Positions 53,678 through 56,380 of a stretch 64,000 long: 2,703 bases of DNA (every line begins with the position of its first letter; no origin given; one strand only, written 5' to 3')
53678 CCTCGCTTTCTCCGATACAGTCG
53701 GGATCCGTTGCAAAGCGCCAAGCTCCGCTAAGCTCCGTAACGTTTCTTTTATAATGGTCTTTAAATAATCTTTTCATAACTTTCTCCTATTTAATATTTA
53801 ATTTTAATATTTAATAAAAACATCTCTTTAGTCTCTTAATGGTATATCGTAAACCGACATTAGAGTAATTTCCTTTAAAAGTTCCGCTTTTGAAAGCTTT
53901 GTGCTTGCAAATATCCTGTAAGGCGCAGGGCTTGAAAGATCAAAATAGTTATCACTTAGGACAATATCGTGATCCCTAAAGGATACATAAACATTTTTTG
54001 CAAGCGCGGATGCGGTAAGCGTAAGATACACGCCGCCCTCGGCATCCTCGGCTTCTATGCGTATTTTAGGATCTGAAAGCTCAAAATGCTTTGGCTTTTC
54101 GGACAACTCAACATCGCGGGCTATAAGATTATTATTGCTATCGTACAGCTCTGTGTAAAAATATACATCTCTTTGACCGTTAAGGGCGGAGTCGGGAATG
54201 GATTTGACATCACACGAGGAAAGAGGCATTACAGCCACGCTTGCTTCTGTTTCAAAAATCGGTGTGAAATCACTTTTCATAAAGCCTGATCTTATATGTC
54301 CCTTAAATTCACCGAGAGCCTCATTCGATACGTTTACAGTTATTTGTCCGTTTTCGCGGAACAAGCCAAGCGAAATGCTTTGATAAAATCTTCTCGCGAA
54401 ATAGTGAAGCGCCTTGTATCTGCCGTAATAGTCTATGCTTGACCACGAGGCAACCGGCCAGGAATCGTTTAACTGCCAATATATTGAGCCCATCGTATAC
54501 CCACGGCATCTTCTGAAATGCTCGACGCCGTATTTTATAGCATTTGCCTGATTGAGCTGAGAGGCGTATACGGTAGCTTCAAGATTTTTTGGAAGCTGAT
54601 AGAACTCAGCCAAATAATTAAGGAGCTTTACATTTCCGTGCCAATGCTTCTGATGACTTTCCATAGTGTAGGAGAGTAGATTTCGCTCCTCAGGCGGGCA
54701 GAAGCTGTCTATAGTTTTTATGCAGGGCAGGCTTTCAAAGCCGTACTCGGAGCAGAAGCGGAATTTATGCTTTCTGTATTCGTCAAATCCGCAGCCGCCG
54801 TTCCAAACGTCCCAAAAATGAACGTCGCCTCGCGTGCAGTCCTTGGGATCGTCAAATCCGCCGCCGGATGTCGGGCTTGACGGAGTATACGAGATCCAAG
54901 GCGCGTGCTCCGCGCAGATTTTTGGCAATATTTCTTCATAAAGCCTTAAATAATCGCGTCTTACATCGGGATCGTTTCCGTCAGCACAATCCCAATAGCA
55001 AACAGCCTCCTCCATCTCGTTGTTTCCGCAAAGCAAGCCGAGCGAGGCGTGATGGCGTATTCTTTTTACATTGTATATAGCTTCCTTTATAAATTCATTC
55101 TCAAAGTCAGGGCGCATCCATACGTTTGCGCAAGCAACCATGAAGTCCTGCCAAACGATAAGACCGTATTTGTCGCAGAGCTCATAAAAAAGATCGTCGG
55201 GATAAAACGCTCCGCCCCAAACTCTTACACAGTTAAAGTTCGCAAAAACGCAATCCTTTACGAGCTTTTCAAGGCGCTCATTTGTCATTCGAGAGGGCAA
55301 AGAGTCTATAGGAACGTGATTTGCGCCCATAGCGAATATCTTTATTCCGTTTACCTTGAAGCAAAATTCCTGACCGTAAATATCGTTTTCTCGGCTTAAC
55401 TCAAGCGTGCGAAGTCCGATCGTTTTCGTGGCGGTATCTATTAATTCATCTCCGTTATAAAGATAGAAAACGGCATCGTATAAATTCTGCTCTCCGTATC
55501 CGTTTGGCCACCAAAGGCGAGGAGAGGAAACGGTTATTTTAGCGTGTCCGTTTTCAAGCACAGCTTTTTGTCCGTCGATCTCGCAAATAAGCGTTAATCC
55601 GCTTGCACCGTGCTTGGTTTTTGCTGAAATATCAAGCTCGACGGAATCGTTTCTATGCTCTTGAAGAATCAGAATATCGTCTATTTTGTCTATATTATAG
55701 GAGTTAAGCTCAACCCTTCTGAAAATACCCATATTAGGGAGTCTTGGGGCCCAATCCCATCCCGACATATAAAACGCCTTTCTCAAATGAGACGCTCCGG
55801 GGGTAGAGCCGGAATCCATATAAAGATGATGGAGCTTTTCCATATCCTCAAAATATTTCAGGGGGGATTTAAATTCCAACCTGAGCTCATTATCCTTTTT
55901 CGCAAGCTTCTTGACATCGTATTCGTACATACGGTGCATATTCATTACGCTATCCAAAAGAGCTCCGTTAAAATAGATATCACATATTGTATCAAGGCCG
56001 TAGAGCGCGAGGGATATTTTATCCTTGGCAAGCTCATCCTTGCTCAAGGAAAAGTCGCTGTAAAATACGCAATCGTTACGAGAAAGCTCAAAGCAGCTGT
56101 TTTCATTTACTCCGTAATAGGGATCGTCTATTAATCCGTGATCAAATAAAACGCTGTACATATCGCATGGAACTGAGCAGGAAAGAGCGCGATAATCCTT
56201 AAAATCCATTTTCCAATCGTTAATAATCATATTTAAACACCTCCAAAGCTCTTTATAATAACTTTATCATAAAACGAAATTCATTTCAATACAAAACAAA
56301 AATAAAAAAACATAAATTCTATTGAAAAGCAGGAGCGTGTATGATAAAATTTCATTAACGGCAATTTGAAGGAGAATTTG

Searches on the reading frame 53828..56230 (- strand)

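Call 10: search_protein_families(library=pfam, proteins=[window:53828-56230:-])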
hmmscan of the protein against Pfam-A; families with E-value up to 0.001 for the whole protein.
window:53828-56230:- (800 aa): 4 families
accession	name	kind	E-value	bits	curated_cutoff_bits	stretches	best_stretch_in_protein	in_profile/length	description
PF22666.2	Glyco_hydro_2_N2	-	1.8e-41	142.4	27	1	6-171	1-167/167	Glycosyl hydrolase 2 galactose-binding domain-like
PF17753.7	Ig_mannosidase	-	1.1e-13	51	22.6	1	718-796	1-81/81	Ig-fold domain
PF00703.27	Glyco_hydro_2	-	2.3e-10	41.7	23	1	219-274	53-109/109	Glycosyl hydrolases family 2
PF17786.7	Mannosidase_ig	-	5.6e-08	33.6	23.4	1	629-715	2-91/91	Mannosidase Ig/CBM-like domain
